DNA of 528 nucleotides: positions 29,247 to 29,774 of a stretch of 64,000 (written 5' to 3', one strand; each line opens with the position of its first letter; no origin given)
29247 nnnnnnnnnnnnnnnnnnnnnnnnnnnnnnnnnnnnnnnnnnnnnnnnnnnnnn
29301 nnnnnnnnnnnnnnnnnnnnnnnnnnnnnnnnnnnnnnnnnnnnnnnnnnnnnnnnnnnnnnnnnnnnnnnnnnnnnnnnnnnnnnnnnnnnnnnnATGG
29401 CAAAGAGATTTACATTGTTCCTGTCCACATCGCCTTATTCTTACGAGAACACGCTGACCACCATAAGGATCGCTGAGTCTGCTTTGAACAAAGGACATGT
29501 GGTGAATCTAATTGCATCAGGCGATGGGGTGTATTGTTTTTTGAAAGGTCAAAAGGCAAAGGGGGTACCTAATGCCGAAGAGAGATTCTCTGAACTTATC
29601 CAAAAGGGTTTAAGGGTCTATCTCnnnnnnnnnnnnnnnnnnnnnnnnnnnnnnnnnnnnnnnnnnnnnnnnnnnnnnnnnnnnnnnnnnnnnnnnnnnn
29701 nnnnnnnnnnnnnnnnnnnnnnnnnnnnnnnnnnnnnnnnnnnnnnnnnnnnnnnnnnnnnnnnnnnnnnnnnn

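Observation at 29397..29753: DsrE-type subunit with TGA at the persulfide-carrier cysteine (U-G-G-C motif)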

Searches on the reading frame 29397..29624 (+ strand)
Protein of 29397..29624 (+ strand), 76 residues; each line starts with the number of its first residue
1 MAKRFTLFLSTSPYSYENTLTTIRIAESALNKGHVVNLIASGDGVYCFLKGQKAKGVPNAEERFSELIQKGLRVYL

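Call 64: list_cluster_members(proteins=[P0140, P0143, P0174, P0175, P0183, P0244, P0125, window:29397-29624:+])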
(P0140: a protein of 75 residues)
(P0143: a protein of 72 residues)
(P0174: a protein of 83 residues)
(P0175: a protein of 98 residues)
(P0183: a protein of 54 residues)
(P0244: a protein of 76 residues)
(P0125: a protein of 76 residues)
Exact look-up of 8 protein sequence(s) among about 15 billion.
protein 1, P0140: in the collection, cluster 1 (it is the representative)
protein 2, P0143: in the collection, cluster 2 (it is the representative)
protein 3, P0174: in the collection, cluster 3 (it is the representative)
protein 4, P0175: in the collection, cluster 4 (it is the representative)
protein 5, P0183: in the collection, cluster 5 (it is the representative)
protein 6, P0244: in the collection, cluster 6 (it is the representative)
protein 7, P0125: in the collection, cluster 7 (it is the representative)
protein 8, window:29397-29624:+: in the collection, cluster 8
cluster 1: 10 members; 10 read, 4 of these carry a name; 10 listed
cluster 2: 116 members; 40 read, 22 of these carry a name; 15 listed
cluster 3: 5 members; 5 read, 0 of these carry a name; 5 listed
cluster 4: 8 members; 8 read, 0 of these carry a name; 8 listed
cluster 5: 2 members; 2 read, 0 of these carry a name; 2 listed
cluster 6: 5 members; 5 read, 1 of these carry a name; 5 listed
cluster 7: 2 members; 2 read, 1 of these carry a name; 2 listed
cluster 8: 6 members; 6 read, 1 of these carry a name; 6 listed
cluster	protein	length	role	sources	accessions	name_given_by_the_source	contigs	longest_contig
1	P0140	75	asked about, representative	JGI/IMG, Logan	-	-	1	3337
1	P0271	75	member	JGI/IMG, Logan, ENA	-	sulfur relay (sulfurtransferase) complex TusBCD TusD component (DsrE family)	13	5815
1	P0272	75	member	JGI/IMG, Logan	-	tRNA 2-thiouridine synthesizing protein D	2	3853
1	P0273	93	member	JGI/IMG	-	sulfur relay (sulfurtransferase) complex TusBCD TusD component (DsrE family)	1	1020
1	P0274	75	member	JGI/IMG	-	sulfur relay (sulfurtransferase) complex TusBCD TusD component (DsrE family)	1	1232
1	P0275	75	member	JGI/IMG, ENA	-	-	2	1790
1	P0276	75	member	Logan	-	-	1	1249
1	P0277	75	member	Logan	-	-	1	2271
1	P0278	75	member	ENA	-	-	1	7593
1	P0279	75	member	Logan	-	-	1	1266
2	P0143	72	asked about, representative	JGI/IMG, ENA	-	-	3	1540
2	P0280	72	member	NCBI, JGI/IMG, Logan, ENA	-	sulfur relay (sulfurtransferase) complex TusBCD TusD component (DsrE family)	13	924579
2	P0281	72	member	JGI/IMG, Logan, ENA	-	sulfur relay (sulfurtransferase) complex TusBCD TusD component (DsrE family)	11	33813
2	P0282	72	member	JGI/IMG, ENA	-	sulfur relay (sulfurtransferase) complex TusBCD TusD component (DsrE family)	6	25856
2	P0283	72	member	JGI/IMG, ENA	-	sulfur relay (sulfurtransferase) complex TusBCD TusD component (DsrE family)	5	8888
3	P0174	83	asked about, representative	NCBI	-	-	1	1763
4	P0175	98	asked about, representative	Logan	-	-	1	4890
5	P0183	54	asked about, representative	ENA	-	-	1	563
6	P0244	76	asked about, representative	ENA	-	-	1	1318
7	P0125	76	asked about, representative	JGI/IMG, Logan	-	sulfur relay (sulfurtransferase) complex TusBCD TusD component (DsrE family)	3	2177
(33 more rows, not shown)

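Call 65: find_encoding_contigs(protein=window:29397-29624:+, flank=1000, max_places=4)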
Protein window:29397-29624:+ (76 aa): 2 contigs read that carry it; 2 places shown.
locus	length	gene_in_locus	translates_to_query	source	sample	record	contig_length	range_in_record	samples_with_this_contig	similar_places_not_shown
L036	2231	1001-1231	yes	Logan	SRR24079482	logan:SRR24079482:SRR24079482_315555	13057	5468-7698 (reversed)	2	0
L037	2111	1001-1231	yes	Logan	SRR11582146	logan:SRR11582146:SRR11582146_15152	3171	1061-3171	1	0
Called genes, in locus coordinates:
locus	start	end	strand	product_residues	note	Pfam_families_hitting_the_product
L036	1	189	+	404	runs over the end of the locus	PF03486:HI0933_like (faint), PF07992:Pyr_redox_2, PF13738:Pyr_redox_3, PF00070:Pyr_redox, PF01266:DAO (faint), PF13450:NAD_binding_8 (weak)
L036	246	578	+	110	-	PF12840:HTH_20, PF01022:HTH_5, PF12802:MarR_2 (weak), PF09339:HTH_IclR (faint), PF01978:TrmB (faint)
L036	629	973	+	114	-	PF12840:HTH_20, PF01022:HTH_5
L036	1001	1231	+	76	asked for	PF02635:DsrE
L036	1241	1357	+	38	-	-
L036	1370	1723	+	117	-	PF02635:DsrE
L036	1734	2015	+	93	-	PF04077:DsrH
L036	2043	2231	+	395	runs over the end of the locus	PF07992:Pyr_redox_2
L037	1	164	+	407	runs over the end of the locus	?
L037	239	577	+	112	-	PF12840:HTH_20, PF01022:HTH_5, PF09339:HTH_IclR (faint), PF12802:MarR_2 (weak), PF01978:TrmB (faint)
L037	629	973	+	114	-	PF12840:HTH_20, PF01022:HTH_5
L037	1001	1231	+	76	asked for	PF02635:DsrE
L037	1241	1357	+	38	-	-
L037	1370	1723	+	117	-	PF02635:DsrE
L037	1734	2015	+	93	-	PF04077:DsrH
